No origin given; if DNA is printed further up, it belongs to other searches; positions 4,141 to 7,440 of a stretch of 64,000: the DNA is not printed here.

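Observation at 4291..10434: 2047-aa giant membrane protein coupling a polytopic domain of about 750 aa to a GH94-like glycoside phosphorylase module, with no glycosyltransferase domain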

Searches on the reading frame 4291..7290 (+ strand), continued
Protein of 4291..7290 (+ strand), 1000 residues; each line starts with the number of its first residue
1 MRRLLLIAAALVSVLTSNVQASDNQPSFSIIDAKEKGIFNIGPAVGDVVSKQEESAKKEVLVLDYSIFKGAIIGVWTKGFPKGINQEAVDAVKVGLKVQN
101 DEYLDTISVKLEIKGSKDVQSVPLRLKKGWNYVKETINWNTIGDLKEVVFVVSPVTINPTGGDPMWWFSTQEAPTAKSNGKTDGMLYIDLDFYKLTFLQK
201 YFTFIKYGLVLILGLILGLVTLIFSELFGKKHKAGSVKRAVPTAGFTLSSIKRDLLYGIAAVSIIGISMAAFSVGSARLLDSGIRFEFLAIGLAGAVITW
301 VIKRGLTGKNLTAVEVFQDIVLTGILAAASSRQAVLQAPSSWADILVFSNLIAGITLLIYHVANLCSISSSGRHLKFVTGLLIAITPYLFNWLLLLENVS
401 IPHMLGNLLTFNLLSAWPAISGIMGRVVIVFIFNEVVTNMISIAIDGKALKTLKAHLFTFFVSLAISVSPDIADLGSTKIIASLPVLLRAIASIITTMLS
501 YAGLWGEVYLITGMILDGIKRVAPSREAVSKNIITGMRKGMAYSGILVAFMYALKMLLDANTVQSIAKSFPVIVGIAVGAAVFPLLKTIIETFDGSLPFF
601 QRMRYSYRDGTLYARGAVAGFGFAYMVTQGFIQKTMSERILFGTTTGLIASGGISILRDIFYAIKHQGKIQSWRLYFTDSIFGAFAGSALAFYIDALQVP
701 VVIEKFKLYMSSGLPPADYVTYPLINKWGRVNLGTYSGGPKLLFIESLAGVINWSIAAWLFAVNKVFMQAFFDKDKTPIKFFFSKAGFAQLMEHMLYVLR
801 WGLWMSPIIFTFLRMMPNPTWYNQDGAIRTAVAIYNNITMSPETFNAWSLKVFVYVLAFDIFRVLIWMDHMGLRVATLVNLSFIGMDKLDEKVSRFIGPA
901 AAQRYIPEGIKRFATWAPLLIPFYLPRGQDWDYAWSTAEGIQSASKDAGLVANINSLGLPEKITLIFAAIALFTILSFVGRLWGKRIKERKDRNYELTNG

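Call 44: search_protein_families(library=pfam, proteins=[window:4873-7290:+, L003:5106-5753:+, L035:7962-9941:+, L028:1166-2524:+, L020:3-1211:+, L033:8524-9825:+], max_evalue=10)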
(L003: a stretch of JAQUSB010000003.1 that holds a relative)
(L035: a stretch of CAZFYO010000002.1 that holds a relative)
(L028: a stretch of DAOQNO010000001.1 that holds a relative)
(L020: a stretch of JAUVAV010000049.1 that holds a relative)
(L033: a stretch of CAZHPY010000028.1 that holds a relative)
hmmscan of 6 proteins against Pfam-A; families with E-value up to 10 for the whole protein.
window:4873-7290:+ (806 aa): 0 families

L003:5106-5753:+ (216 aa): 5 families
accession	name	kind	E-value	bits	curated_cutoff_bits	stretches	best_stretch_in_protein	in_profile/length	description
PF03425.19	CBM_11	-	2.5e-08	34.6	27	1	38-184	3-142/182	Carbohydrate binding domain (family 11)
PF08547.18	CIA30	-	0.00018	22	24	1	117-178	60-119/157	Complex I intermediate-associated protein 30 (CIA30)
PF21582.3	CBM30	-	0.0016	18.9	27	1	159-213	116-169/170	Carbohydrate binding domain 30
PF03424.20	CBM_17_28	-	0.033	14.6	25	1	147-212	116-176/176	Carbohydrate binding domain (family 17/28)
PF00629.30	MAM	-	0.23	11.7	26.4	1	163-214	111-154/158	MAM domain, meprin/A5/mu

L035:7962-9941:+ (660 aa): 3 families
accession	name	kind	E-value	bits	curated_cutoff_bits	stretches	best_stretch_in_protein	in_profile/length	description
PF06452.16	CBM9_1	-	4.5e-14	53.2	23.4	1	477-644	8-164/185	Carbohydrate family 9 binding domain-like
PF10091.15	Glycoamylase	-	3.4e-13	50.1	27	1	222-413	8-217/221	Putative glucoamylase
PF11329.14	DUF3131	-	0.0033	16.9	20.3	1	61-210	3-156/367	Protein of unknown function (DUF3131)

L028:1166-2524:+ (453 aa): 1 family
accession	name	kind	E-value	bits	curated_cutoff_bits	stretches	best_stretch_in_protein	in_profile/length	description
PF06452.16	CBM9_1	-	5.7e-09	36.6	23.4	1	292-436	28-164/185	Carbohydrate family 9 binding domain-like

L020:3-1211:+ (403 aa): 2 families
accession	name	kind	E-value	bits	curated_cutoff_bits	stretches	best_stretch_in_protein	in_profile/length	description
PF10091.15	Glycoamylase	-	5.6e-23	82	27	1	6-109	125-218/221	Putative glucoamylase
PF18962.6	Por_Secre_tail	-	7e-07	29.9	27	1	317-392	2-72/75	Secretion system C-terminal sorting domain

L033:8524-9825:+ (434 aa): 3 families
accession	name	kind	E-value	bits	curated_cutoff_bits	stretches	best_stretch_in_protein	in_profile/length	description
PF04773.18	FecR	-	1.1e-10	42.2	24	1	109-203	1-96/97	FecR protein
PF05952.17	ComX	-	0.064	13.5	25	1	361-387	12-38/55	Bacillus competence pheromone ComX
PF20554.3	DUF6766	-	0.2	11.4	27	1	17-71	105-159/221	Domain of unknown function (DUF6766)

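Call 50: predict_structure(alignment_id=A3)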
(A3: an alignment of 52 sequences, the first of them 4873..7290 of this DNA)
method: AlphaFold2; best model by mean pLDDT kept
length: 806 residues; sequences in the alignment: 52
mean_pLDDT: 89.8   pTM: 0.89
mean pLDDT of the five models: 89.8, 88.1, 87.0, 86.6, 86.4
residues with pLDDT >= 90: 566; 70-90: 182; 50-70: 50; < 50: 8
segments of 3 or more residues with pLDDT < 50: 41-44
pLDDT, mean of each block of 10 residues (from residue 1): 82 96 97 69 50 79 97 95 79 96 97 94 98 94 90 94 97 94 95 95 94 96 95 98 96 96 98 97 96 96 98 97 93 97 95 93 91 95 95 87 88 96 96 94 94 97 95 92 95 91 89 95 90 80 97 95 91 93 90 90 92 87 56 73 89 86 80 80 88 92 83 88 67 79 86 77 92 96 93 76 65
secondary structure, 60 per line:
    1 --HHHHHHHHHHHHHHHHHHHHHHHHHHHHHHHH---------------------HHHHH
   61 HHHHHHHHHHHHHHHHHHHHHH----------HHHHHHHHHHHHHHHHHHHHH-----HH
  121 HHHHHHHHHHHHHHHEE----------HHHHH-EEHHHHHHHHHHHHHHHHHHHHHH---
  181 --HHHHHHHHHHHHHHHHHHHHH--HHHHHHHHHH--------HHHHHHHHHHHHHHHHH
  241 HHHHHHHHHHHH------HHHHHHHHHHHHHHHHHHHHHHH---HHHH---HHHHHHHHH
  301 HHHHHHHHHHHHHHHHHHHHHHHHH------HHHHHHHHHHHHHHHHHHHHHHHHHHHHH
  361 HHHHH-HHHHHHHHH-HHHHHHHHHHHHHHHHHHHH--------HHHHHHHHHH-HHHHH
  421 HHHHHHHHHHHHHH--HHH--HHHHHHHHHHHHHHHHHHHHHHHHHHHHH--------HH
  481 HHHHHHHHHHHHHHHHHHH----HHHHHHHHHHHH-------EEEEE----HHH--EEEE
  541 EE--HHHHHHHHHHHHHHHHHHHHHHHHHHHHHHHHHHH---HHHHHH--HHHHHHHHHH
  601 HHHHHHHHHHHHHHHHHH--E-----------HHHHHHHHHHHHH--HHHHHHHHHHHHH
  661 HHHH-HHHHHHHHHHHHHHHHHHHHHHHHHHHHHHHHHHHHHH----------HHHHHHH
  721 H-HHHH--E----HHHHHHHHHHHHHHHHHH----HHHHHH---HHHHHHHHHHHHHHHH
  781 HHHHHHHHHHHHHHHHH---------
elements in order (helices of 4 or more, strands of 3 or more residues): H3-34 H56-82 H93-113 H119-135 H148-152 H156-177 H183-203 H206-215 H224-252 H259-281 H285-288 H292-325 H332-365 H367-375 H377-396 H405-414 H416-434 H442-470 H479-499 H504-515 E523-527 E537-542 H545-579 H583-588 H591-618 H633-645 H648-664 H666-703 H714-721 H723-726 H734-751 H756-761 H765-797

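Call 60: fold_search(model_id=the predicted structure, library=pdb)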
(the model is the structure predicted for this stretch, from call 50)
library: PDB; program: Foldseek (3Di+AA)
matches with E <= 10: 167; with E <= 0.001: 0
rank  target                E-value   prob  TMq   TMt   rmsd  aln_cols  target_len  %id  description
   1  8zbr                  1.2e-01  0.10  0.09  0.07  35.3       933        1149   11  Cryo-EM structure of nanodisc-reconstituted wildtype human MRP4 (apo-form) (released 2025-04-09)
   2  9krl                  1.8e-01  0.09  0.08  0.08  33.1       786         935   10  Cryo-EM structure of human ABCC4 (cAMP-bound) (released 2025-09-24)
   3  9vre                  3.2e-01  0.09  0.10  0.08  30.9       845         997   10  Cryo-EM structure of rice multidrug resistance protein 5 (MRP5) with InsP6 in state B (released 2026-04-01)
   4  9lhq                  3.4e-01  0.11  0.10  0.12  26.5       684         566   11  Cryo-EM structure of GPR155 monomer in complex with cholesterol (released 2025-12-10)
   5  9j3x_A                4.8e-01  0.13  0.11  0.14  25.5       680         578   12  Cryo-EM structure of lysosome cholesterol sencing protein LYCHOS in Tight-state (released 2025-04-02)
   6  8e9g_L                5.2e-01  0.11  0.10  0.12  33.8       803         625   12  Mycobacterial respiratory complex I with both quinone positions modelled (released 2022-10-12)
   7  9lhv_A                5.2e-01  0.09  0.09  0.10  25.9       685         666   11  Cryo-EM structure of GPR155 contracted dimer in complex with cholesterol (released 2025-12-10)
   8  5lzr_B                5.4e-01  0.12  0.13  0.14  31.4       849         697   11  Crystal structure of Thermotoga maritima sodium pumping membrane integral pyrophosphatase in complex with tungstate an (released 2016-12-14)
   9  9b46                  6.0e-01  0.06  0.07  0.08  32.2       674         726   12  Mycolicibacterium smegmatis MmpL5 structure (released 2024-10-02)
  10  9krk                  7.0e-01  0.06  0.09  0.08  32.4       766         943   10  Cryo-EM structure of human ABCC4 (Apo state) (released 2025-09-24)
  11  8z7y                  7.5e-01  0.11  0.10  0.16  20.6       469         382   14  SLC19A3-Fedratinib inward structure (released 2025-01-08)
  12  7mvx_A                7.5e-01  0.08  0.11  0.07  34.7       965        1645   11  Crystal structure of the Chaetomium thermophilum Nup188-Nic96 complex (Nup188 residues 1-1858; Nic96 residues 240-301) (released 2022-06-15)
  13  9j3z_A                9.5e-01  0.08  0.11  0.13  23.4       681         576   12  Cryo-EM structure of lysosome cholesterol sencing protein in L state (released 2025-04-02)
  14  6nc9                  1.1e+00  0.07  0.09  0.12  28.5       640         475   14  Lipid II flippase MurJ, outward-facing conformation (released 2019-04-17)
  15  9nu5_A                1.1e+00  0.07  0.08  0.11  29.7       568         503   12  Structure of MurJ in complex with single gene lysis protein from phage PP7 (released 2026-02-11)
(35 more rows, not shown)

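Call 70: find_encoding_contigs(protein=P0045, flank=10000, max_places=3)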
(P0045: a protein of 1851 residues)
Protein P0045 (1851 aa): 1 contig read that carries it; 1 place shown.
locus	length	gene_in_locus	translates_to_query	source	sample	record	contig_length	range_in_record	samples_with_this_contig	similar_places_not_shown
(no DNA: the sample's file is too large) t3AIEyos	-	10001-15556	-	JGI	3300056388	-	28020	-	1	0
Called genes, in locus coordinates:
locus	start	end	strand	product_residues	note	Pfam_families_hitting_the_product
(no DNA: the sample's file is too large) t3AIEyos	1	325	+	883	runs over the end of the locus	PF00133:tRNA-synt_1, PF09334:tRNA-synt_1g (weak), PF13603:tRNA-synt_1_2 (weak), PF09334:tRNA-synt_1g (weak), PF08264:Anticodon_1, PF10458:Val_tRNA-synt_C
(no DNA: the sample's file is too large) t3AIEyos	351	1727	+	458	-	PF21337:Peptidase_M17_N_1, PF00883:Peptidase_M17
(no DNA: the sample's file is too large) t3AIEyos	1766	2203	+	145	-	PF13279:4HBT_2, PF03061:4HBT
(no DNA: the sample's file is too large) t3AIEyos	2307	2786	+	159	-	-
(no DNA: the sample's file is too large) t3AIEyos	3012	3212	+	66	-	-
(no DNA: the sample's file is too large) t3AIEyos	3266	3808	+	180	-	-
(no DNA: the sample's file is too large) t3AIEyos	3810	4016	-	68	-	PF03884:YacG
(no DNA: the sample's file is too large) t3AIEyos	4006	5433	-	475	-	PF10150:RNase_E_G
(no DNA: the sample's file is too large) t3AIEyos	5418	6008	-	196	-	PF02545:Maf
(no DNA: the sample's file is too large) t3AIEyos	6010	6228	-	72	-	PF01176:eIF-1a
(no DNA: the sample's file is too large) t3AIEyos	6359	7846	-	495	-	PF10423:AMNp_N, PF01048:PNP_UDP_1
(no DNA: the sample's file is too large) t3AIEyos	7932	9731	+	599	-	PF03193:RsgA_GTPase (faint), PF13191:AAA_16 (faint), PF13555:AAA_29 (faint), PF13604:AAA_30 (faint), PF00005:ABC_tran, PF00006:ATP-synt_ab (faint), PF00005:ABC_tran, PF16326:ABC_tran_CTD, +7 more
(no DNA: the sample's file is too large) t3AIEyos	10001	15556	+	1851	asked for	PF06165:GH94_b-supersand, PF17167:Glyco_hydro_94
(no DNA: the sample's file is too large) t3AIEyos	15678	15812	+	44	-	-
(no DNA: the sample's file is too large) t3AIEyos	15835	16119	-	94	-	-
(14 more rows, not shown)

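Call 71: find_encoding_contigs(protein=P0034, flank=8000, max_places=2)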
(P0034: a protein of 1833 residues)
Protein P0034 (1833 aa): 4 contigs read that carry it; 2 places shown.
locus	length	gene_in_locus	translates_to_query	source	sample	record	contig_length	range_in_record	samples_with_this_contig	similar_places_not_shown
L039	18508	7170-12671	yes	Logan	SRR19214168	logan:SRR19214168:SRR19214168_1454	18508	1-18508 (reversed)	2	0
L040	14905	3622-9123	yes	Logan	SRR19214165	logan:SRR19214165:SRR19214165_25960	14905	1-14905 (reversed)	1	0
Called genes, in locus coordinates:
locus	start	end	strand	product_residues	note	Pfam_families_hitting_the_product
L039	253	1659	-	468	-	PF13183:Fer4_8, PF13534:Fer4_17, PF02754:CCG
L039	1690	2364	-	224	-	-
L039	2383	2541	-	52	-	PF28260:DVU_0533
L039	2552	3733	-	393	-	PF03916:NrfD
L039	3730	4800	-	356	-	PF12838:Fer4_7 (faint), PF13187:Fer4_9 (faint), PF00037:Fer4 (faint), PF12797:Fer4_2 (faint), PF13247:Fer4_11, PF12837:Fer4_6 (weak), PF13237:Fer4_10 (weak)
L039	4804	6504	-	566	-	PF02085:Cytochrom_CIII, PF14522:Cytochrome_C7 (faint), PF14537:Cytochrom_c3_2 (faint), PF02085:Cytochrom_CIII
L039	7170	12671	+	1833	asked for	PF06165:GH94_b-supersand, PF17167:Glyco_hydro_94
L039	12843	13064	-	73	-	-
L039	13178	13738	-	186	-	PF19480:DUF6016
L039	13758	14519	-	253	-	PF01435:Peptidase_M48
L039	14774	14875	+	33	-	-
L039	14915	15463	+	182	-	PF01625:PMSR, PF20939:MsrA_helical (faint)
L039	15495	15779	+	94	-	-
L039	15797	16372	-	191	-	-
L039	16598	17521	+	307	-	PF11741:AMIN (weak)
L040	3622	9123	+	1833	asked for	PF06165:GH94_b-supersand, PF17167:Glyco_hydro_94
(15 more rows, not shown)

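Call 72: find_encoding_contigs(protein=P0170, flank=10000, max_places=2)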
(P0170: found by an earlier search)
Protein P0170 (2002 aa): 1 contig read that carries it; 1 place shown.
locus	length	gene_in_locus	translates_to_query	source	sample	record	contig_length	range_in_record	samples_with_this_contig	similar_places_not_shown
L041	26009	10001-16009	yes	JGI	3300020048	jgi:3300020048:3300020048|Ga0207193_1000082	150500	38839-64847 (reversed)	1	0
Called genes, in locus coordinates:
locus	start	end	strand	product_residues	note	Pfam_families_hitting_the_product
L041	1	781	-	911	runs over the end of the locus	PF03176:MMPL, PF02460:Patched, PF12349:Sterol-sensing (weak), PF03176:MMPL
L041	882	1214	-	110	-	PF12840:HTH_20 (weak), PF01022:HTH_5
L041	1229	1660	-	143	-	PF00582:Usp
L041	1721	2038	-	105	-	PF00085:Thioredoxin, PF08534:Redoxin (faint), PF13098:Thioredoxin_2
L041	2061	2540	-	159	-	PF03625:DUF302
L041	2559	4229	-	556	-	PF01266:DAO (faint), PF07992:Pyr_redox_2, PF13738:Pyr_redox_3 (faint), PF00070:Pyr_redox, PF02852:Pyr_redox_dim, PF00581:Rhodanese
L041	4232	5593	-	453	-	PF13593:SBF_like, PF01758:SBF, PF00571:CBS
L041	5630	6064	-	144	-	PF00571:CBS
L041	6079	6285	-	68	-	PF01022:HTH_5 (weak), PF12840:HTH_20 (weak)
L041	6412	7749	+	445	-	PF01029:NusB, PF22458:RsmF-B_ferredox, PF01189:Methyltr_RsmB-F, PF13847:Methyltransf_31 (faint)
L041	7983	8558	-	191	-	PF03358:FMN_red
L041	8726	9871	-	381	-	PF07603:Lcl_C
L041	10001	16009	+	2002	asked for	PF06165:GH94_b-supersand, PF17167:Glyco_hydro_94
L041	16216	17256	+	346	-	PF09623:Cas_NE0113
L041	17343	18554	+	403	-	PF13304:AAA_21, PF13175:AAA_15 (weak)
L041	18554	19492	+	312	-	-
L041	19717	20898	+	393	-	PF08238:Sel1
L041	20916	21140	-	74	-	-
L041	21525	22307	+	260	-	PF01396:Zn_ribbon_Top1 (weak)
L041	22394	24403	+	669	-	-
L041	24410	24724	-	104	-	PF06865:Ppnp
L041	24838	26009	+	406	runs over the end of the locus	PF03573:OprD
